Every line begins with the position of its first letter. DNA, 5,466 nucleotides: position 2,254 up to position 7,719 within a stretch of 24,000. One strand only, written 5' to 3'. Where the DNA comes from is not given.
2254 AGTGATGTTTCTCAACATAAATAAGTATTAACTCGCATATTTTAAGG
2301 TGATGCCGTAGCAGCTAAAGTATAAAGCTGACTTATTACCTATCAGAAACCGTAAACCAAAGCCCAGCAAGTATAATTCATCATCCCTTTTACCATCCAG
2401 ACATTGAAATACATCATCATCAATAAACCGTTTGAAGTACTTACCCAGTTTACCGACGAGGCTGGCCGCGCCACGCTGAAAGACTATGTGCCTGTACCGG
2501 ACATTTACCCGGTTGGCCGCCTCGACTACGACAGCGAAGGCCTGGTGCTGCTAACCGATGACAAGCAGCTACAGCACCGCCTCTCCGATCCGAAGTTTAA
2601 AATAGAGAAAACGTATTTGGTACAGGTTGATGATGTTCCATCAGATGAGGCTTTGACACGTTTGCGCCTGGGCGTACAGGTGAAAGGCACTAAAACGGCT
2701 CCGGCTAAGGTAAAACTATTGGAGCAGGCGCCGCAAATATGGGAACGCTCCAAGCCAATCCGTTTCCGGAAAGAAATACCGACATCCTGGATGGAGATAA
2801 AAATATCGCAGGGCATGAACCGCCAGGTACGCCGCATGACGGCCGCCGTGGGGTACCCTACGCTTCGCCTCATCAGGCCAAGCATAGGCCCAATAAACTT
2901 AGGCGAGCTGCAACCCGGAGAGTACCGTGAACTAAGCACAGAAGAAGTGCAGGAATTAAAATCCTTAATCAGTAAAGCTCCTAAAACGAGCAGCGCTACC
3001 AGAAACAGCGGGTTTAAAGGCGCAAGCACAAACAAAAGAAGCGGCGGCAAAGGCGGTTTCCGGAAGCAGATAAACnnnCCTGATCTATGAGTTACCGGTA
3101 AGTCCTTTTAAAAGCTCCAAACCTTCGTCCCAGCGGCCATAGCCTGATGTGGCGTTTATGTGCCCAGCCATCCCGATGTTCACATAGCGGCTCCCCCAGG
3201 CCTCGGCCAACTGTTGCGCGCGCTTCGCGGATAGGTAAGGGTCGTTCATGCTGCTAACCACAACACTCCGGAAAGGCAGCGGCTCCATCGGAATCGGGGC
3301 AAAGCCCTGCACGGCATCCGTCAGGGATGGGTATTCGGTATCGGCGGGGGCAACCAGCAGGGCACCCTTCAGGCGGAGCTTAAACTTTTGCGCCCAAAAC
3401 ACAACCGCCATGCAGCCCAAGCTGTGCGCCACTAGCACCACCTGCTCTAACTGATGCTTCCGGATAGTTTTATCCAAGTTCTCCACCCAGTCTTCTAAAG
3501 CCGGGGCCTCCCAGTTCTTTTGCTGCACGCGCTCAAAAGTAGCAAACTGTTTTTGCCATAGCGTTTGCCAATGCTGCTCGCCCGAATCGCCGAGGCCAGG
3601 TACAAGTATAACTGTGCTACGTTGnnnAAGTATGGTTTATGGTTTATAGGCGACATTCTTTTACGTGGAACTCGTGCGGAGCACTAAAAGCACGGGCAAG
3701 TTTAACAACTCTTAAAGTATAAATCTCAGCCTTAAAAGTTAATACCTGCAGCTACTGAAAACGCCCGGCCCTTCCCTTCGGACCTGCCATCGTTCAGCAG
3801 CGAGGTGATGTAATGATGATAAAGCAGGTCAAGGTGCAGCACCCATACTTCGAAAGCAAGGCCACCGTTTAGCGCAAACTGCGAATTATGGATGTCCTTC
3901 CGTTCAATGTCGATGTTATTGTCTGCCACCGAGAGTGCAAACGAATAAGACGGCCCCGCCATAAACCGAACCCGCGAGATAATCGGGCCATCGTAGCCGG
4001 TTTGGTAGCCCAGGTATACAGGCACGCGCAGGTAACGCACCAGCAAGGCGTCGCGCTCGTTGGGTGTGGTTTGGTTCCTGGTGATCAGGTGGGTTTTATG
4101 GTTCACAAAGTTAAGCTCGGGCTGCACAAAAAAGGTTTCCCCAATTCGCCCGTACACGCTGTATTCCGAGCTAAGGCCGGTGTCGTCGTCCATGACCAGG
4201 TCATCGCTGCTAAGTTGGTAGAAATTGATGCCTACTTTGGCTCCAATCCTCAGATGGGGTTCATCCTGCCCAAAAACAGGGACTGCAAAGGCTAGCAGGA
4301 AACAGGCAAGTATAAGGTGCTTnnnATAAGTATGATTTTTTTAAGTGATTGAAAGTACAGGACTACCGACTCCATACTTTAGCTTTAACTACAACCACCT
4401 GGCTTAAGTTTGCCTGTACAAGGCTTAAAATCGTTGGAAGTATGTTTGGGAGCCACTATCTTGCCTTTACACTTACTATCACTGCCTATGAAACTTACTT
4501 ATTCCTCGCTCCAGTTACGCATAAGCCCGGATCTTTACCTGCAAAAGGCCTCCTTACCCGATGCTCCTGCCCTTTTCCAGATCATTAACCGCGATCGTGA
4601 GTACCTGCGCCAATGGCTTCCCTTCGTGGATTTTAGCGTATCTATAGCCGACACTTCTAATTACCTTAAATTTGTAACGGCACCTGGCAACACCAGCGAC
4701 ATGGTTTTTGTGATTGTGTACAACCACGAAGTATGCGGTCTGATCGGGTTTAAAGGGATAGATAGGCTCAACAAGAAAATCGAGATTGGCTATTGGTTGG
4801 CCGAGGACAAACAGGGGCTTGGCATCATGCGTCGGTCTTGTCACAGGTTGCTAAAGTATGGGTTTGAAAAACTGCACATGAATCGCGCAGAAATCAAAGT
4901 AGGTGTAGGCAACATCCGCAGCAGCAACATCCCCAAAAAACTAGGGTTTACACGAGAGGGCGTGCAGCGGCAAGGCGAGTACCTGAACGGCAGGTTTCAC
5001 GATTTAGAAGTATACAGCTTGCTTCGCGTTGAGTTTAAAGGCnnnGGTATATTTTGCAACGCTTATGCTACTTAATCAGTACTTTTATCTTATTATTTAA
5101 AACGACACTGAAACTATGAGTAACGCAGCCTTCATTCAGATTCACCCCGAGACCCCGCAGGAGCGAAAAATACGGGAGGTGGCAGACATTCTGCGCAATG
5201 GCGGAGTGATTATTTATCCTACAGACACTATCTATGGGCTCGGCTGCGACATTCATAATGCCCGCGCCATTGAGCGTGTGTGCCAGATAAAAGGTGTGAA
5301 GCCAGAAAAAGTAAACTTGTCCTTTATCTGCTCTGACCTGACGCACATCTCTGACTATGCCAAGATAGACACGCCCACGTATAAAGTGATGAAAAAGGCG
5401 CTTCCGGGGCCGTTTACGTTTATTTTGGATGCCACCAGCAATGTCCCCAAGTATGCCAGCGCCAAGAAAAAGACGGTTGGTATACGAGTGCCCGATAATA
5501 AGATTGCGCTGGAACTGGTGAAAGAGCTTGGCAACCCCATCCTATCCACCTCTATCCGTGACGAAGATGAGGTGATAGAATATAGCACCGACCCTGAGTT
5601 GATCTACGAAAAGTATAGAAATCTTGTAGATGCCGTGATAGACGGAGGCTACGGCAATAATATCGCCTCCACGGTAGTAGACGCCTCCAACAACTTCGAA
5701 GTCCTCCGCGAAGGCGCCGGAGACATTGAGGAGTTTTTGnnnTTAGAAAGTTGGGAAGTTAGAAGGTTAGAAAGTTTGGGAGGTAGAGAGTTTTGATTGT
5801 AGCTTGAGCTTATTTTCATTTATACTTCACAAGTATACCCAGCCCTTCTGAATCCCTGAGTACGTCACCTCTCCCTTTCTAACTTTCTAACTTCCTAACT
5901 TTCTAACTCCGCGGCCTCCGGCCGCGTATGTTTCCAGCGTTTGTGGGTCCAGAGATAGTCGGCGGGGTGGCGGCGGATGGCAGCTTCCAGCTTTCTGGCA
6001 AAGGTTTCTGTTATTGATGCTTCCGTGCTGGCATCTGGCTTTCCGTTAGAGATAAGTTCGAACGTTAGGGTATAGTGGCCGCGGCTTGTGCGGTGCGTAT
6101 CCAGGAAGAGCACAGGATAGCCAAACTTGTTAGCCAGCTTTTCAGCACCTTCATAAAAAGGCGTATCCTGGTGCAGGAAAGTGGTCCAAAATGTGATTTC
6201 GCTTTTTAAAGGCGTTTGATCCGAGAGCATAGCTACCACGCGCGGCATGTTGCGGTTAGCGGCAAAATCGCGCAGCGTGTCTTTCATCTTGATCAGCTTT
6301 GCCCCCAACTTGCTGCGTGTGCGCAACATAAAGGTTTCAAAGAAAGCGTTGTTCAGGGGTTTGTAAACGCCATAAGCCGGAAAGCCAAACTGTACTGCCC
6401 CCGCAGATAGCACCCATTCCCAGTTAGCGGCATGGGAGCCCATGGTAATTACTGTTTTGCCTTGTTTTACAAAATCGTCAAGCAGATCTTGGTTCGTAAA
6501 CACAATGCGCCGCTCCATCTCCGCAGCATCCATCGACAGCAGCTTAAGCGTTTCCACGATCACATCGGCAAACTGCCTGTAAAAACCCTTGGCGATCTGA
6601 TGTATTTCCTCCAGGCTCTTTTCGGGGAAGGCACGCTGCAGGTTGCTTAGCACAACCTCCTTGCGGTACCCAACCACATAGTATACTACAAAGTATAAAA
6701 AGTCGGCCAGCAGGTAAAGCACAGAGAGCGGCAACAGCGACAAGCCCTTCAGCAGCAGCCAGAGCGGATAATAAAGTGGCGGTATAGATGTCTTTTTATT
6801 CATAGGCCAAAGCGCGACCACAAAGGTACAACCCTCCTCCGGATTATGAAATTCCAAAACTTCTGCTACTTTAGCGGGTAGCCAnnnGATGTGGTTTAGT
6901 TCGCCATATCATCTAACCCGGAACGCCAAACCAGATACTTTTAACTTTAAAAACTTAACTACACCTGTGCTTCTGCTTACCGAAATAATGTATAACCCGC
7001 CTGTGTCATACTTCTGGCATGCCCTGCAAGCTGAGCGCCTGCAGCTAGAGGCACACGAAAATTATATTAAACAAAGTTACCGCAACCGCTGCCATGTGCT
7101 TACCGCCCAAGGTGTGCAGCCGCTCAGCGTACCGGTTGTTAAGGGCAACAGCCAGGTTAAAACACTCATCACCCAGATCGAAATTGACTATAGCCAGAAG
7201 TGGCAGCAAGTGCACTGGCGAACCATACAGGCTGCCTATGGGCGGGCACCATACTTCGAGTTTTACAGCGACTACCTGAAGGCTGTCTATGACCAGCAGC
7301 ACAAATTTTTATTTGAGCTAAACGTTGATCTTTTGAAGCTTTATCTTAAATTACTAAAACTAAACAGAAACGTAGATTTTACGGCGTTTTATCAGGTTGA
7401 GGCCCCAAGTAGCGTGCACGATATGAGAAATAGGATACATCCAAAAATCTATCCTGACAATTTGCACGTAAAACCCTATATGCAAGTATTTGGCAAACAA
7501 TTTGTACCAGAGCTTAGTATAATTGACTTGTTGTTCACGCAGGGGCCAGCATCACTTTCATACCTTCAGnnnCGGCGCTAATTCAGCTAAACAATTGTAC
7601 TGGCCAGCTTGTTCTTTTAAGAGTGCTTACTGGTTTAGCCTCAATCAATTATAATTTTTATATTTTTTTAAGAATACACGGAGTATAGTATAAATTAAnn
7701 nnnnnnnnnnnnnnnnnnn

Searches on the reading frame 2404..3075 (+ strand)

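Call 59: search_protein_families(library=pfam, proteins=[window:2404-3075:+], max_evalue=0.00001)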
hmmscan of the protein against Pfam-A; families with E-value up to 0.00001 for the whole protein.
window:2404-3075:+ (224 aa): 1 family
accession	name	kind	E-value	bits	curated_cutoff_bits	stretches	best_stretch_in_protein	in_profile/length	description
PF00849.27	PseudoU_synth_2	-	4.4e-23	82.6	26.8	1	2-148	1-152/152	RNA pseudouridylate synthase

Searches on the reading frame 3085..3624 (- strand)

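Call 59: search_protein_families(library=pfam, proteins=[window:3085-3624:-], max_evalue=0.00001)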
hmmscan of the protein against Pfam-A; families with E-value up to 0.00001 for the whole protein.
window:3085-3624:- (179 aa): 3 families
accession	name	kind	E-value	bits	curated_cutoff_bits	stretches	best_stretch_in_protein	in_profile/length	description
PF06821.19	Ser_hydrolase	-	3.4e-61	206.6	22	1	5-173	1-171/172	Serine hydrolase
PF00561.26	Abhydrolase_1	-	2.4e-10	40.9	25.8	1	8-105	35-112/245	alpha/beta hydrolase fold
PF12697.13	Abhydrolase_6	-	1e-06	30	26.3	1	7-124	3-121/217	Alpha/beta hydrolase family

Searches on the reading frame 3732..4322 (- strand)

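Call 59: search_protein_families(library=pfam, proteins=[window:3732-4322:-], max_evalue=0.00001)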
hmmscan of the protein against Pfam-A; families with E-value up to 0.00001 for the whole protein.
window:3732-4322:- (196 aa): 2 families
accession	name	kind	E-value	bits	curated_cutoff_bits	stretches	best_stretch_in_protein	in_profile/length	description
PF13568.12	OMP_b-brl_2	-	6.2e-10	39.9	27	1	22-158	7-155/175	Outer membrane protein beta-barrel domain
PF13505.12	OMP_b-brl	-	7.6e-10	39.7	28.7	1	5-196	2-175/175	Outer membrane protein beta-barrel domain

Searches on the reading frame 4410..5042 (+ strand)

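Call 59: search_protein_families(library=pfam, proteins=[window:4410-5042:+], max_evalue=0.00001)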
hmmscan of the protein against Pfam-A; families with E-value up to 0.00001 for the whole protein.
window:4410-5042:+ (211 aa): 3 families
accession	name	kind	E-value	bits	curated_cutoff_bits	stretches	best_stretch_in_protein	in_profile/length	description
PF13302.13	Acetyltransf_3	-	5.1e-20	73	25.4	1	42-181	2-138/138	Acetyltransferase (GNAT) domain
PF13420.13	Acetyltransf_4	-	1.4e-07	32.1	24.3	1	75-198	27-152/155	Acetyltransferase (GNAT) domain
PF00583.31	Acetyltransf_1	-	4.2e-07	30.7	20.7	1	95-180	31-116/116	Acetyltransferase (GNAT) family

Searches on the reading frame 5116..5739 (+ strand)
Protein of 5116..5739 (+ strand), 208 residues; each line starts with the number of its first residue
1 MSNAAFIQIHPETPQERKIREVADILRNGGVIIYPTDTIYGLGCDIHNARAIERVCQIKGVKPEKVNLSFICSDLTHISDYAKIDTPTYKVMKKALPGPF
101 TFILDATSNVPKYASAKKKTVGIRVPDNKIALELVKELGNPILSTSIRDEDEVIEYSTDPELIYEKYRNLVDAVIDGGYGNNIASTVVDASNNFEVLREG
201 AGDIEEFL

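Call 59: search_protein_families(library=pfam, proteins=[window:5116-5739:+], max_evalue=0.00001)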
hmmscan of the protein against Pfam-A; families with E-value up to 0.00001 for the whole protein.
window:5116-5739:+ (208 aa): 1 family
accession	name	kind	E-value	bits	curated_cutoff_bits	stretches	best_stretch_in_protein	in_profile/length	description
PF01300.24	Sua5_yciO_yrdC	-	3.6e-50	170.3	25.1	1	25-200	2-178/178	Telomere recombination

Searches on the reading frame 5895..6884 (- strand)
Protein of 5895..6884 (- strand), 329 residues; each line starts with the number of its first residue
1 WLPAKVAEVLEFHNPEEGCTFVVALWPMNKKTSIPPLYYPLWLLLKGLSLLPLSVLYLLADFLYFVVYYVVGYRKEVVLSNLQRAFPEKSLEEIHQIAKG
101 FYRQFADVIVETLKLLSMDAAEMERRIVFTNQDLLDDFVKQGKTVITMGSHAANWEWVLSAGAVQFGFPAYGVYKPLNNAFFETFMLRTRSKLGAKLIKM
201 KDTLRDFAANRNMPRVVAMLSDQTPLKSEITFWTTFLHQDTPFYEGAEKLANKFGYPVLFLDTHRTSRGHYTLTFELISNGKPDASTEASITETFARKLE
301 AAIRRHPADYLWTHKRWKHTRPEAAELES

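Call 59: search_protein_families(library=pfam, proteins=[window:5895-6884:-], max_evalue=0.00001)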
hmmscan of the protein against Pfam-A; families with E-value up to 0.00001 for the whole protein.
window:5895-6884:- (329 aa): 1 family
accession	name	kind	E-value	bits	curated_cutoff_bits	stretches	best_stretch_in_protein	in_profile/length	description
PF03279.18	Lip_A_acyltrans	-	2.5e-37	129.1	22.3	1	42-318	17-294/295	Bacterial lipid A biosynthesis acyltransferase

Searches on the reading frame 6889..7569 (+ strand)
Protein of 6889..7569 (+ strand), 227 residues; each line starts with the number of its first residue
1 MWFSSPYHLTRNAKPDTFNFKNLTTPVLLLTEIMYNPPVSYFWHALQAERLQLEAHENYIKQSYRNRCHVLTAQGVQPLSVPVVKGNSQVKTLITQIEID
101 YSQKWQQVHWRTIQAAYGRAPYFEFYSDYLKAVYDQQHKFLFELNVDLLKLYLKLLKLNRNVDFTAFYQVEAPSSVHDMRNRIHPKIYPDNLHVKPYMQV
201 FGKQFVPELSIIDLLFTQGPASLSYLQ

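Call 59: search_protein_families(library=pfam, proteins=[window:6889-7569:+], max_evalue=0.00001)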
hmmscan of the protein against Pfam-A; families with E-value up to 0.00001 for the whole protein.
window:6889-7569:+ (227 aa): 1 family
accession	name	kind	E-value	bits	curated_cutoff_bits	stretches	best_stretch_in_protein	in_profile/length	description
PF08889.16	WbqC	-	5e-38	131.6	21.3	1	34-171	3-139/218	WbqC-like protein family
